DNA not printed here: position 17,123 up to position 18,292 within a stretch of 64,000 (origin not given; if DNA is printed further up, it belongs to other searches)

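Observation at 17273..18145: Fpg/Nei-type base-excision glycosylase in a phage replication block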

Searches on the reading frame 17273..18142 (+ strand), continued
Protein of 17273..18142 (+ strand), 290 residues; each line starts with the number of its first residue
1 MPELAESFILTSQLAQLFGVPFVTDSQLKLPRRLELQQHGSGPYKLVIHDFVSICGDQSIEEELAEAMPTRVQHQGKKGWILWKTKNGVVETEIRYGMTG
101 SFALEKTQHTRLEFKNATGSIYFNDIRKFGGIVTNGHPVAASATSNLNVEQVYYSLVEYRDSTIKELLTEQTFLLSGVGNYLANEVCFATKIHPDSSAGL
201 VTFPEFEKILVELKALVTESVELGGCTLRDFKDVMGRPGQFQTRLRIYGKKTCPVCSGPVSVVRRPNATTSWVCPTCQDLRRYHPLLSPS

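Call 18: find_encoding_contigs(protein=P0002, flank=10000, max_places=3)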
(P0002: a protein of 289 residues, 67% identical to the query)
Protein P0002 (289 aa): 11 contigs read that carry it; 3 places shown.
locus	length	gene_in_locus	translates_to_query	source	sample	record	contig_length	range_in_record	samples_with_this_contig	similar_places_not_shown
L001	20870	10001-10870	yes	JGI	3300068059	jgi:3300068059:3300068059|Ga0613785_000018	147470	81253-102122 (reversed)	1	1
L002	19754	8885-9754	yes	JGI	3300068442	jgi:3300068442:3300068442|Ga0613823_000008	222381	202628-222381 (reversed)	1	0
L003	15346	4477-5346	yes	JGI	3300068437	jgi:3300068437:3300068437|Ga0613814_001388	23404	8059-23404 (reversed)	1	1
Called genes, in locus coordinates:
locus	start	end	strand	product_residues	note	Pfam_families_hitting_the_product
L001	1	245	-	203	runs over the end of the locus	-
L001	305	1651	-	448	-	PF00154:RecA_N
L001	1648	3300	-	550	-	-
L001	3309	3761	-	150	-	-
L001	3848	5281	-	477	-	PF03796:DnaB_C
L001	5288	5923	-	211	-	-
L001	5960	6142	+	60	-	-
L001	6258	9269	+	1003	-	PF00476:DNA_pol_A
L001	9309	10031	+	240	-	-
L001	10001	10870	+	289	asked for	PF01149:Fapy_DNA_glyco (weak), PF06831:H2TH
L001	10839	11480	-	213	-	-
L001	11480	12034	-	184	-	-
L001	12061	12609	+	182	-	PF18894:PhageMetallopep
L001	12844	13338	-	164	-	-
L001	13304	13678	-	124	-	-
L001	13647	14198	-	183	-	PF00782:DSPc (weak)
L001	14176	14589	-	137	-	-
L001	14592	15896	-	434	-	PF00535:Glycos_transf_2 (weak), PF08241:Methyltransf_11 (weak)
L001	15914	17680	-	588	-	PF01391:Collagen (weak)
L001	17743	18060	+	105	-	PF00216:Bac_DNA_binding, PF18291:HU-HIG (weak)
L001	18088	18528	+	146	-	-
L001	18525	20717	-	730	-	-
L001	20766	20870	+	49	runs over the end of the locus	-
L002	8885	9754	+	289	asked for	PF01149:Fapy_DNA_glyco (weak), PF06831:H2TH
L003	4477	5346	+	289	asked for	PF01149:Fapy_DNA_glyco (weak), PF06831:H2TH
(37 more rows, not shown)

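Call 21: find_encoding_contigs(protein=P0017, flank=10000, max_places=2)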
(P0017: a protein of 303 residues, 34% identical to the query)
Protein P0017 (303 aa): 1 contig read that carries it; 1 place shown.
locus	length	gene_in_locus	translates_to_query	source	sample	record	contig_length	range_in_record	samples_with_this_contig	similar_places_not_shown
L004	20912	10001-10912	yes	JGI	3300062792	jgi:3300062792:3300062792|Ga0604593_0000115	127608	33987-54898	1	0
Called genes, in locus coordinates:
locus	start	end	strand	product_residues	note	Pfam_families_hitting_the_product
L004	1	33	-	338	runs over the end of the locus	-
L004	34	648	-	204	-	-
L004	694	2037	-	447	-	PF00154:RecA_N (weak), PF06745:ATPase (faint), PF00154:RecA_N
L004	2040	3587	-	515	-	-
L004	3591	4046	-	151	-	-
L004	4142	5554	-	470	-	PF03796:DnaB_C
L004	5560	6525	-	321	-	-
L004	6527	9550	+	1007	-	PF00476:DNA_pol_A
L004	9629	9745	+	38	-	-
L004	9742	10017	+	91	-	-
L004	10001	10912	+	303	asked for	PF01149:Fapy_DNA_glyco, PF06831:H2TH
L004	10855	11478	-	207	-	-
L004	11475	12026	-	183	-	-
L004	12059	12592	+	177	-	PF18894:PhageMetallopep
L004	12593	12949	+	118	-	-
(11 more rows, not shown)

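Call 22: find_encoding_contigs(protein=P0013, flank=10000, max_places=2)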
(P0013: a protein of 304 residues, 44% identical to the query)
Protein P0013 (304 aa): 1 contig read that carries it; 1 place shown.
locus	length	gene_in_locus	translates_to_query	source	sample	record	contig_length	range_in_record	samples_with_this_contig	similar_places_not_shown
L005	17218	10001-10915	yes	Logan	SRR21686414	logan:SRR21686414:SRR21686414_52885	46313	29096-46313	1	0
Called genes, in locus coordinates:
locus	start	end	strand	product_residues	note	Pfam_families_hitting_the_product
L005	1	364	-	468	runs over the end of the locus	-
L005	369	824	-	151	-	-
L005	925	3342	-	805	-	PF05203:Hom_end_hint, PF05204:Hom_end (faint), PF14528:LAGLIDADG_3 (weak)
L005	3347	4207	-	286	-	-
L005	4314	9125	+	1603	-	PF00476:DNA_pol_A, PF14890:Intein_splicing, PF00476:DNA_pol_A, PF14528:LAGLIDADG_3 (weak), PF00476:DNA_pol_A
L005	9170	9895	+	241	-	-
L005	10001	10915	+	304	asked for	PF01149:Fapy_DNA_glyco (weak), PF06831:H2TH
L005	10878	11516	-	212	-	-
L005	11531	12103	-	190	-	-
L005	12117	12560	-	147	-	-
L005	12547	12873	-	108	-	-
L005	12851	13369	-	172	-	-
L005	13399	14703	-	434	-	PF13489:Methyltransf_23 (weak), PF08241:Methyltransf_11 (weak)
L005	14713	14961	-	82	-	-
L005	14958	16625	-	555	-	PF01391:Collagen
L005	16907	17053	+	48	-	-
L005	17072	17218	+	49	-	?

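Call 31: get_annotated_region(hit=H24, flank=6000)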
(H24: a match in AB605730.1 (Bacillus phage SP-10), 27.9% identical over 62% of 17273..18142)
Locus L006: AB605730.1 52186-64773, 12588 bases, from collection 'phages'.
description: Bacillus phage SP10 DNA, complete sequence.
organism: Bacillus phage SP-10 (NCBI taxid 941058)
taxonomy: Viruses; Duplodnaviria; Heunggongvirae; Uroviricota; Caudoviricetes; Herelleviridae; Spounavirinae
host: -; source: -; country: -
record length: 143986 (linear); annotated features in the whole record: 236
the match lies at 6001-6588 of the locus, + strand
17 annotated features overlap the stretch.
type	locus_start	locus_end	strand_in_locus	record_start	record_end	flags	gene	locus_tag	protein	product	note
CDS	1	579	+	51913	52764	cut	-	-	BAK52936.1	hypothetical protein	BS_SP10_124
CDS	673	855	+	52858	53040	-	-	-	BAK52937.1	hypothetical protein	BS_SP10_125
CDS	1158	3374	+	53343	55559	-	-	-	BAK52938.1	SNF2 family helicase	BS_SP10_126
CDS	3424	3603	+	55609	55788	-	-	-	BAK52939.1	hypothetical protein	BS_SP10_127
CDS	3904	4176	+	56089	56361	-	-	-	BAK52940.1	hypothetical protein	BS_SP10_128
CDS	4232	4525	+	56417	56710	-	-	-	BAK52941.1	holin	BS_SP10_129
CDS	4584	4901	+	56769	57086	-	-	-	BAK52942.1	hypothetical protein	BS_SP10_130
CDS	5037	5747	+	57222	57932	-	-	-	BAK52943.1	L-alanoyl-D-glutamate peptidase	BS_SP10_131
CDS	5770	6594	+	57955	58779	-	-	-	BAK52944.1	formamidopyrimidine-DNA glycosylase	BS_SP10_132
CDS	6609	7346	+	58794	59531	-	-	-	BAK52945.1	peptidoglycan-binding domain-containing protein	BS_SP10_133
CDS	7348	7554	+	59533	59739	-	-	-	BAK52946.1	hypothetical protein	BS_SP10_134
CDS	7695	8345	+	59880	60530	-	-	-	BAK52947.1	phosphate starvation-inducible protein PhoH-like protein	BS_SP10_135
CDS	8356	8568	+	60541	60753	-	-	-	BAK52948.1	hypothetical protein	BS_SP10_136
CDS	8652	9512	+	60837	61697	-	-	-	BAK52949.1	hypothetical protein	BS_SP10_137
CDS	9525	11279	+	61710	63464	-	-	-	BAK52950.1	portal protein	BS_SP10_138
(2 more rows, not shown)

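Call 32: get_annotated_region(hit=H18, flank=6000)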
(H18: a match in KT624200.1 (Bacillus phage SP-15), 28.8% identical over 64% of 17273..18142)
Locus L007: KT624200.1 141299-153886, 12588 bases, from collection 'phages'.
description: Bacillus phage SP-15, complete genome.
organism: Bacillus phage SP-15 (NCBI taxid 1792032)
taxonomy: Viruses; Duplodnaviria; Heunggongvirae; Uroviricota; Caudoviricetes; Thornevirus; Thornevirus SP15
host: Bacillus subtilis W-23-S(r); Bacillus licheniformis ATCC 9945a; source: soil sample; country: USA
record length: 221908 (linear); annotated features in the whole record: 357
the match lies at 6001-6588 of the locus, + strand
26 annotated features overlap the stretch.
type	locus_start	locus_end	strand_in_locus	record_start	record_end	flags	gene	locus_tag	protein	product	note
CDS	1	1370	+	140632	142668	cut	-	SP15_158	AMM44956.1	ATP-dependent helicase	similar to YP_822323.1 helicase c2 [Candidatus Solibacter usitatus Ellin6076]; PSI-BLAST: NP_542515.1 ATP-dependent ...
CDS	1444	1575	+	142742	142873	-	-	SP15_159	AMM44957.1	hypothetical protein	-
CDS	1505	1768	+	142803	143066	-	-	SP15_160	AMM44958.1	putative membrane protein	2 transmembrane domains shown using TMHMM and Phobius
CDS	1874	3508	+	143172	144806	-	-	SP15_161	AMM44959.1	cell division protein FtsK/SpoIIIE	similar to YP_004095691.1 cell division protein FtsK/SpoIIIE [Bacillus cellulosilyticus DSM 2522]; Pfam PF01580.12 ...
CDS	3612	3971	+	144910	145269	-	-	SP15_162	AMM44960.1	hypothetical protein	-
CDS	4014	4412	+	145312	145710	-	-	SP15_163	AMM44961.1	hypothetical protein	-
CDS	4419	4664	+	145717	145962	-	-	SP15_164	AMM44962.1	hypothetical protein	-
CDS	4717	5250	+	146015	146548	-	-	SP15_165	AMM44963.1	acetyltransferase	Pfam PF00583.18 Acetyltransf_1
CDS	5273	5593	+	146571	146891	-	-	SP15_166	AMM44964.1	hypothetical protein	-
CDS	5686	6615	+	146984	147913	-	-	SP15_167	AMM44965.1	formamidopyrimidine-DNA glycosylase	similar to BAK52944.1 formamidopyrimidine-DNA glycosylase [Bacillus phage SP10]; Pfam PF01149.18 Fapy_DNA_glyco & ...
CDS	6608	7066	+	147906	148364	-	-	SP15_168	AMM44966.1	hypothetical protein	-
CDS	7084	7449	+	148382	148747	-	-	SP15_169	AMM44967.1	hypothetical protein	Pfam PF07866.5 DUF1653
CDS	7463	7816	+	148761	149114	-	-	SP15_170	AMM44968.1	hypothetical protein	Pfam PF07238.8 PilZ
CDS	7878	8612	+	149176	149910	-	-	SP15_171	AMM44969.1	hypothetical protein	-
CDS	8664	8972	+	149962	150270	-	-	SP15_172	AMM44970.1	hypothetical protein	-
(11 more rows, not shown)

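Call 33: get_annotated_region(hit=H1, flank=6000)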
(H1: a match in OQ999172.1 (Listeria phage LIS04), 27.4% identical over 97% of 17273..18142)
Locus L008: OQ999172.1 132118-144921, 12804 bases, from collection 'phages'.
description: Listeria phage LIS04, complete genome.
organism: Listeria phage LIS04 (NCBI taxid 3058626)
taxonomy: Viruses; Duplodnaviria; Heunggongvirae; Uroviricota; Caudoviricetes; Thornevirus; Thornevirus SP15
host: Listeria innocua ATCC 51742; source: paddy soil; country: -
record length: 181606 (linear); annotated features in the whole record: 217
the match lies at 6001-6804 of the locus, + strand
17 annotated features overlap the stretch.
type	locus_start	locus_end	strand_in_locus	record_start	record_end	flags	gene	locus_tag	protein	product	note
CDS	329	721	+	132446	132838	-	-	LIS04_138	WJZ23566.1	hypothetical protein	-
CDS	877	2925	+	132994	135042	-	-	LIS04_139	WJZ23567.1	DNA helicase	-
CDS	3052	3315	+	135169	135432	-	-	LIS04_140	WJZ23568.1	hypothetical protein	unknown function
CDS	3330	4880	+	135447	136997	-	-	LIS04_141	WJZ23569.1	FtsK/SpoIIIE-like protein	-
CDS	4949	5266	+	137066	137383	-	-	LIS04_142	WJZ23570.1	hypothetical protein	unknown function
CDS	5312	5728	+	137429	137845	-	-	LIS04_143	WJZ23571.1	hypothetical protein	-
CDS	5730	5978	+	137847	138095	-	-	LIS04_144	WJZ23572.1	hypothetical protein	-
CDS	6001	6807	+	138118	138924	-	-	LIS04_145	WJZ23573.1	formamidopyrimidine-DNA glycosylase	-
CDS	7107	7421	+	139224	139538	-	-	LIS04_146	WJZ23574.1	hypothetical protein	-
CDS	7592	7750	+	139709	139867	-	-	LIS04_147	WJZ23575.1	hypothetical protein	unknown function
CDS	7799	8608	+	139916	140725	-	-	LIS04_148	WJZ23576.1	hypothetical protein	-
CDS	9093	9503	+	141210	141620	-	-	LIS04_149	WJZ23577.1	hypothetical protein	unknown function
CDS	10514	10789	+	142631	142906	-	-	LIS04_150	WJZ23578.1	hypothetical protein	unknown function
CDS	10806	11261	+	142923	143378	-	-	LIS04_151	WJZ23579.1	hypothetical protein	-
CDS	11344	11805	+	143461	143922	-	-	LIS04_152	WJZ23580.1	hypothetical protein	-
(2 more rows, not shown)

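Call 35: get_annotated_region(hit=H9, flank=500)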
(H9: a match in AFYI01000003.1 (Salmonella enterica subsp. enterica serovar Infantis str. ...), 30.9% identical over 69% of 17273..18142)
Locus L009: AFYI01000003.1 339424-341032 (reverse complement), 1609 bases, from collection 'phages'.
description: Salmonella enterica subsp. enterica serovar Infantis str. SARB27 SEENIN0B_Contig0.3, whole genome shotgun sequence.
organism: Salmonella enterica subsp. enterica serovar Infantis str. SARB27 (NCBI taxid 596155)
taxonomy: Bacteria; Pseudomonadati; Pseudomonadota; Gammaproteobacteria; Enterobacterales; Enterobacteriaceae; Salmonella
host: Homo sapiens; source: -; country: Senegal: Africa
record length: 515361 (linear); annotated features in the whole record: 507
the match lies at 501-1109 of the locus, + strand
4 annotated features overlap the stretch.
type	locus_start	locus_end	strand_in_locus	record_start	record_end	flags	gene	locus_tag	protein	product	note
CDS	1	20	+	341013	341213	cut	-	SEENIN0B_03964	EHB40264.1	ribosomal protein L28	Psort location: Cytoplasmic, score: 9.26; locus tag in AE006468 is STM3728; rpmB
CDS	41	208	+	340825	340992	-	-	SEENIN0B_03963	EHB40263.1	ribosomal protein L33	KEGG: mmo:MMOB5490 0.0011 rpmG; 50S ribosomal protein L33 K02913; Psort location: Cytoplasmic, score: 9.26; locus tag ...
CDS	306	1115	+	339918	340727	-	-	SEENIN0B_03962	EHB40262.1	formamidopyrimidine-DNA glycosylase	KEGG: set:SEN3548 2.9e-145 mutM; formamidopyrimidine-DNA glycosylase; K10563 formamidopyrimidine-DNA glycosylase; Psort ...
CDS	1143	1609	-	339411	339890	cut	-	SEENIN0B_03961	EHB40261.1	pantetheine-phosphate adenylyltransferase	KEGG: sed:SeD_A4112 1.0e-80 coaD; phosphopantetheine adenylyltransferase K00954; Psort location: Cytoplasmic, score: ...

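Call 36: get_annotated_region(hit=H28, flank=4000)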
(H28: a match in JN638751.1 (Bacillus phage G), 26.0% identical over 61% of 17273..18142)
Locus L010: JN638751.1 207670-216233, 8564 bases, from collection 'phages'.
description: Bacillus phage G, complete genome.
organism: Bacillus phage G (NCBI taxid 2884420)
taxonomy: Viruses; Duplodnaviria; Heunggongvirae; Uroviricota; Caudoviricetes; Donellivirus; Donellivirus gee
host: Bacillus megaterium str. ATCC 43725; source: soil; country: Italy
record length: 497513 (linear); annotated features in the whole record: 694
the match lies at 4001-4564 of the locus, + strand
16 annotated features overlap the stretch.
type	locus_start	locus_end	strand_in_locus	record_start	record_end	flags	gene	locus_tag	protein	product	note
CDS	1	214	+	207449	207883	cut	284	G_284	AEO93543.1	gp284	ParB-like nuclease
CDS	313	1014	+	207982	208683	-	285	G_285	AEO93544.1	gp285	-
CDS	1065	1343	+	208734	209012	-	286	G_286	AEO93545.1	gp286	-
CDS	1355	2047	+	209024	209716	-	287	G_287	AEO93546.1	gp287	seryl tRNA-synthetase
CDS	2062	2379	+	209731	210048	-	288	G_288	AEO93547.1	gp288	-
CDS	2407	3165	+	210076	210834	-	289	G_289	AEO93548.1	gp289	-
CDS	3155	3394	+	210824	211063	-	290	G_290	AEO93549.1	gp290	-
CDS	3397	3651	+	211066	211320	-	291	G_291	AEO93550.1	gp291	-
CDS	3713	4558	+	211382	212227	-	292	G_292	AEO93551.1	gp292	formamidopyrimidine DNA glycosylase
CDS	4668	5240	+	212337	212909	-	293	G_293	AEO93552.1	gp293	-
CDS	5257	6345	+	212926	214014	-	294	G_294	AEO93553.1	gp294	-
CDS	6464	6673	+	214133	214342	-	295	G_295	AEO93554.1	gp295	-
CDS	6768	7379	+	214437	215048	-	296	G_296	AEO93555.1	gp296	-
CDS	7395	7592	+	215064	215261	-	297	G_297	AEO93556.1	gp297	-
CDS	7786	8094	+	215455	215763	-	298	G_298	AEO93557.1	gp298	-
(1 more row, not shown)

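Call 41: predict_structure(alignment_id=A2)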
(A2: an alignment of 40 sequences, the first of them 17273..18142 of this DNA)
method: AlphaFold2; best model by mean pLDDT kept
length: 290 residues; sequences in the alignment: 40
mean_pLDDT: 93.0   pTM: 0.91
mean pLDDT of the five models: 93.0, 93.0, 91.9, 91.4, 91.4
residues with pLDDT >= 90: 241; 70-90: 43; 50-70: 2; < 50: 4
segments of 3 or more residues with pLDDT < 50: 287-290
pLDDT, mean of each block of 10 residues (from residue 1): 94 98 98 95 92 86 90 96 94 92 95 94 93 89 96 95 94 93 97 96 97 98 91 95 95 97 85 95 66
secondary structure, 60 per line:
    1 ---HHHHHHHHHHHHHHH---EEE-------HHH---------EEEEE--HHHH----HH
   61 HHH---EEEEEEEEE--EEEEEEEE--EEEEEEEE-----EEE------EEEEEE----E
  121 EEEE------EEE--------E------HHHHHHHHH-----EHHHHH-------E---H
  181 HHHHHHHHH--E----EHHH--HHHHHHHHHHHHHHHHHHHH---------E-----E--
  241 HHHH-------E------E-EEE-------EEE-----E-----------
elements in order: H4-18 E22-24 E44-48 H51-54 H59-63 E67-75 E78-85 E88-95 E101-103 E110-115 E120-124 E131-133 H149-157 H164-168 H180-189 H203-222 H241-244 E261-263 E271-273

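Call 44: find_related_loci(query=A4, collection=viral_contigs, flank=10000)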
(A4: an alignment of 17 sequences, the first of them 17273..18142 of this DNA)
Query A4 (290 aa) in viral_contigs; peptide patterns used: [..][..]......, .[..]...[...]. (x = any residue, [..] = any of these).
62 stretches matched a pattern; 1 encode a relative of the query (tblastn E <= 1e-3); 1 distinct loci.
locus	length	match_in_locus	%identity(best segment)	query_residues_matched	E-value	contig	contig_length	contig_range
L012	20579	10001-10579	27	97-279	1e-20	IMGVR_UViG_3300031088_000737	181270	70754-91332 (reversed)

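Call 45: fold_search(model_id=the predicted structure, library=pdb)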
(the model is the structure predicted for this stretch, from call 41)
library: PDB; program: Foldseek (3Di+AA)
matches with E <= 10: 713; with E <= 0.001: 127
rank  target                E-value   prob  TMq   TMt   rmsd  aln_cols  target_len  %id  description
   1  1ee8_A                4.6e-18  1.00  0.78  0.84   2.8       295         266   28  CRYSTAL STRUCTURE OF MUTM (FPG) PROTEIN FROM THERMUS THERMOPHILUS HB8 (released 2001-01-31)
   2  6h0s_A                1.1e-16  1.00  0.76  0.80   3.9       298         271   18  Crystal structure of the complex between the Lactococcus lactis FPG mutant G226P and a Fapy-dG containing DNA (released 2019-07-31)
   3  6fl1_A                1.2e-16  1.00  0.76  0.81   3.1       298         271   19  Crystal structure of the complex between the Lactococcus lactis FPG mutant T221P and a Fapy-dG containing DNA (released 2019-02-06)
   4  1pjj_A                1.4e-16  1.00  0.76  0.81   3.5       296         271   20  Complex between the Lactococcus lactis Fpg and an abasic site containing DNA. (released 2004-06-08)
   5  4pcz_A                1.4e-16  1.00  0.75  0.80   3.4       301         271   19  Crystal structure of a complex between R247G LlFPG mutant and a THF containing DNA (released 2015-04-01)
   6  1pm5_A                1.7e-16  1.00  0.75  0.80   3.7       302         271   19  Crystal structure of wild type Lactococcus lactis Fpg complexed to a tetrahydrofuran containing DNA (released 2004-07-27)
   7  2xzf_A                3.5e-16  1.00  0.74  0.81   3.0       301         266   19  CRYSTAL STRUCTURE OF A COMPLEX BETWEEN THE WILD-TYPE LACTOCOCCUS LACTIS FPG (MUTM) AND AN OXIDIZED PYRIMIDINE CONTAINI (released 2011-10-05)
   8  4pd2_A                4.0e-16  1.00  0.75  0.80   3.9       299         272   18  Crystal structure of a complex between a C248GH LlFpg mutant and a THF containing DNA (released 2015-04-01)
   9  4pdi_A                4.2e-16  1.00  0.74  0.79   5.0       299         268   20  Crystal structure of a complex between an inhibited LlFpg and a N7-Benzyl-Fapy-dG containing DNA (released 2015-04-01)
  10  1nnj_A                5.7e-16  1.00  0.73  0.79   5.2       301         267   18  Crystal structure Complex between the Lactococcus lactis Fpg and an abasic site containing DNA (released 2003-02-11)
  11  1pji_A                7.2e-16  1.00  0.74  0.80   3.8       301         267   18  Crystal structure of wild type Lactococcus lactis FPG complexed to a 1,3 propanediol containing DNA (released 2004-08-03)
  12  4cis_B                8.1e-16  1.00  0.76  0.82   3.5       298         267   19  Structure of MutM in complex with carbocyclic 8-oxo-G containing DNA (released 2014-06-04)
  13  6rno_A                8.6e-16  1.00  0.74  0.80   4.8       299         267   19  Crystal structure of a complex between the LlFpg protein, a THF-DNA and an inhibitor (released 2020-04-15)
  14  1k82_A                9.6e-16  1.00  0.74  0.82   2.9       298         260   24  Crystal structure of E.coli formamidopyrimidine-DNA glycosylase (Fpg) covalently trapped with DNA (released 2002-06-14)
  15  3c58_A                1.0e-15  1.00  0.74  0.79   4.7       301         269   19  Crystal structure of a complex between the wild-type lactococcus lactis Fpg (MutM) and a N7-Benzyl-Fapy-dG containing  (released 2008-12-16)
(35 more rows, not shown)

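Call 46: find_related_loci(query=A4, collection=genome_contigs, flank=8000)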
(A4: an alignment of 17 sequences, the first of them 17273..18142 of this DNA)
Query A4 (290 aa) in genome_contigs; peptide patterns used: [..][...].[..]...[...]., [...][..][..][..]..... (x = any residue, [..] = any of these).
91 stretches matched a pattern; 1 encode a relative of the query (tblastn E <= 1e-3); 1 distinct loci.
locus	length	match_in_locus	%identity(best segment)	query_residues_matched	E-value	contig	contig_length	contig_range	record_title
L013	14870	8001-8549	28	105-278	8e-19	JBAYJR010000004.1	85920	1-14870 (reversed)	MAG: Candidatus Buchananbacteria bacterium isolate SO_2016_GW1_60 scaffold00630_OW334_2016, whole genome shotgun sequenc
